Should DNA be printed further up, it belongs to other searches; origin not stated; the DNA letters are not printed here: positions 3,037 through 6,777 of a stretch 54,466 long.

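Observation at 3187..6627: Corrinoid reductive activase with a whole GltD-like NAD(P)H/FAD/Fe-S module inserted into its ASKHA domain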

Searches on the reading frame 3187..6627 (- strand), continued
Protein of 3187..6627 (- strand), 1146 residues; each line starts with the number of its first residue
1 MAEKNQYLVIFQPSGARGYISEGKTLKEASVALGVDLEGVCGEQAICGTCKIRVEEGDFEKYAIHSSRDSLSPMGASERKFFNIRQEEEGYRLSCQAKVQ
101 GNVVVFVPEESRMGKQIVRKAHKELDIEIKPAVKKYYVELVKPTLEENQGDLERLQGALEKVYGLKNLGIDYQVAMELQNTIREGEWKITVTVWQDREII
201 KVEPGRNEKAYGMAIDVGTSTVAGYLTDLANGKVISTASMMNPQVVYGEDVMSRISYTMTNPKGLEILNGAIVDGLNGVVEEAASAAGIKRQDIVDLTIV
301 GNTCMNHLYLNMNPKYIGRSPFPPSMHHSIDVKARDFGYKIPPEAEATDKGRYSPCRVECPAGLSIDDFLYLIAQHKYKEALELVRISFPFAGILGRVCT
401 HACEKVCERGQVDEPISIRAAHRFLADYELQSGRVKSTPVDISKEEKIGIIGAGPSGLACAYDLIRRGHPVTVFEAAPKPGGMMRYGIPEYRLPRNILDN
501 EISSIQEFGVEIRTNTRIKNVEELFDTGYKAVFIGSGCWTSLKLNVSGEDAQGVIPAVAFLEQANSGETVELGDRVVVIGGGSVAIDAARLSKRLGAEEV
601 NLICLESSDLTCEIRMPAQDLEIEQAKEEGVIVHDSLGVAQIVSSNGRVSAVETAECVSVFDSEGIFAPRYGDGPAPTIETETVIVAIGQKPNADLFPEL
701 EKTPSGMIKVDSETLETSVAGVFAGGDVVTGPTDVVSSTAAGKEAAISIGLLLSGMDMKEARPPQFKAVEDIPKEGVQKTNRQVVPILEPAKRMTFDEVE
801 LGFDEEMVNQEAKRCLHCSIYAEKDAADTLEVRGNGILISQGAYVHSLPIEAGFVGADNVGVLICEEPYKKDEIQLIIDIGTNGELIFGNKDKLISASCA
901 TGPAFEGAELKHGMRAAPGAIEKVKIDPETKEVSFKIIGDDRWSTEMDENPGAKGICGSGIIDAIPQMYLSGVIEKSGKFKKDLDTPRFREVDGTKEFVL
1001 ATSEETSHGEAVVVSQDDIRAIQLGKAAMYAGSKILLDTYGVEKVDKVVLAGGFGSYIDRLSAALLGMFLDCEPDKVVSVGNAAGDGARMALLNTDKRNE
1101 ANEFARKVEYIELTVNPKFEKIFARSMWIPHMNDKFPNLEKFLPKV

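Call 45: fold_search(model_id=the predicted structure, library=pdb)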
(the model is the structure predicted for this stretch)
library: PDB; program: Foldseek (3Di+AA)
matches with E <= 10: 1935; with E <= 0.001: 700
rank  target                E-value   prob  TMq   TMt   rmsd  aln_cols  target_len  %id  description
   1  9bov_A                9.1e-44  1.00  0.39  0.38  12.8       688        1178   29  Structure of electron bifurcating Nfn-ABC complexed with NAD from Caldicellulosiruptor saccharolyticus (released 2025-03-05)
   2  9n5u_A                2.5e-43  1.00  0.37  0.45   3.4       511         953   38  Structure of the Thermococcus sibiricus NfnABC complex (released 2025-05-07)
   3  8oh5_C                7.0e-43  1.00  0.38  0.37   3.3       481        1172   36  Cryo-EM structure of the electron bifurcating transhydrogenase StnABC complex from Sporomusa Ovata (state 2) (released 2023-09-13)
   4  9n5v_A                2.1e-42  1.00  0.37  0.45   3.0       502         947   38  Structure of the NAD(H)-bound Thermococcus sibiricus NfnABC complex (released 2025-05-07)
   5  3zyy_X                3.2e-38  1.00  0.37  0.64  24.1      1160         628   18  Reductive activator for corrinoid,iron-sulfur protein (released 2012-04-04)
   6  4ylf_B                2.6e-33  1.00  0.33  0.79   3.1       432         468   36  Insights into flavin-based electron bifurcation via the NADH-dependent reduced ferredoxin-NADP oxidoreductase structur (released 2015-07-08)
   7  5jca_L                4.1e-33  1.00  0.32  0.76   3.0       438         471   35  NADP(H) bound NADH-dependent Ferredoxin:NADP Oxidoreductase (NfnI) from Pyrococcus furiosus (released 2017-04-12)
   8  5vj7_A                6.7e-33  1.00  0.32  0.77   3.0       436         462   35  Ferredoxin NADP Oxidoreductase (Xfn) (released 2017-07-19)
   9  5jfc_L                1.3e-32  1.00  0.32  0.76   3.1       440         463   33  NADH-dependent Ferredoxin:NADP Oxidoreductase (NfnI) from Pyrococcus furiosus (released 2017-04-12)
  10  4c1n_K                2.1e-31  1.00  0.37  0.76  15.2      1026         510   18  Corrinoid protein reactivation complex with activator (released 2014-08-13)
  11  3zyy_Y                6.8e-31  1.00  0.37  0.77  15.4      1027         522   18  Reductive activator for corrinoid,iron-sulfur protein (released 2012-04-04)
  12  4c1n_I                2.6e-30  1.00  0.37  0.78  11.2      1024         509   18  Corrinoid protein reactivation complex with activator (released 2014-08-13)
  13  6s6s_E                5.0e-30  1.00  0.32  0.76   3.1       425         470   29  Structure of Azospirillum brasilense Glutamate Synthase in a4b4 oligomeric state. (released 2019-09-11)
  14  6s6t_E                6.5e-29  1.00  0.32  0.76   3.1       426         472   29  Structure of Azospirillum brasilense Glutamate Synthase in a4b3 oligomeric state (released 2019-09-11)
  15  2vdc_G                1.2e-28  1.00  0.32  0.76   3.9       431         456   27  THE 9.5 A RESOLUTION STRUCTURE OF GLUTAMATE SYNTHASE FROM CRYO-ELECTRON MICROSCOPY AND ITS OLIGOMERIZATION BEHAVIOR IN (released 2008-01-15)
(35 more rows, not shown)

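Call 46: search_protein_representatives(protein=window:3187-6627:-)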
Query: 1146 residues. Proteins with E-value up to 0.001 (for the whole library): 32400; up to 1e-10: 19843; up to 1e-30: 8473. The best 150 are listed.
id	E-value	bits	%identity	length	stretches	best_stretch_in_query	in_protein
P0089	0.0e+00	1576.6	61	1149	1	3-1145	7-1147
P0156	7.0e-215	732.9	53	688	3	836-1144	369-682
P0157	7.0e-215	732.9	54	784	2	844-1145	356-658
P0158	7.8e-191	653.3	48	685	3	836-1144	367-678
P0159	8.0e-189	646.6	48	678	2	836-1146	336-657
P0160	1.8e-175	602.4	49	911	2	837-1137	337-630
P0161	2.1e-175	602.2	48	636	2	840-1137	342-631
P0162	9.9e-168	576.8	46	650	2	839-1143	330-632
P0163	1.3e-163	563.1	45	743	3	9-345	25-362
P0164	2.4e-163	562.3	45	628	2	836-1127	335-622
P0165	1.3e-161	556.5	44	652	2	825-1128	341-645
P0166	1.9e-158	546.1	45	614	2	836-1136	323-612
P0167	2.8e-158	545.4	43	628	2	836-1136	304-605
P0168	1.8e-155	536.1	43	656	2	836-1145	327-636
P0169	1.9e-155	536.1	45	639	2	842-1131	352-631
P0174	7.0e-148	511.0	53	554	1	348-779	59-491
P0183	1.5e-140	486.8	52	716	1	350-819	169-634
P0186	7.7e-139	481.1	50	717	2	343-763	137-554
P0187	1.1e-138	480.6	49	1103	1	354-821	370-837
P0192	9.8e-137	474.1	48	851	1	335-819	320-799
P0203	5.0e-132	458.5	41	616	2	843-1139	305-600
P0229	5.0e-120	418.8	47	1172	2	354-841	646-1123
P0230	1.7e-119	417.1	39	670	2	849-1139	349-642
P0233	7.0e-119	415.0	48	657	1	354-823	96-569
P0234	9.7e-119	414.5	43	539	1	349-820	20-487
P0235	1.3e-118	414.1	41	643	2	840-1139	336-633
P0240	2.2e-117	410.0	39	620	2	836-1139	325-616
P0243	1.9e-116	407.0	39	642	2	837-1139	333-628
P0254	1.9e-114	400.3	35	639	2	839-1139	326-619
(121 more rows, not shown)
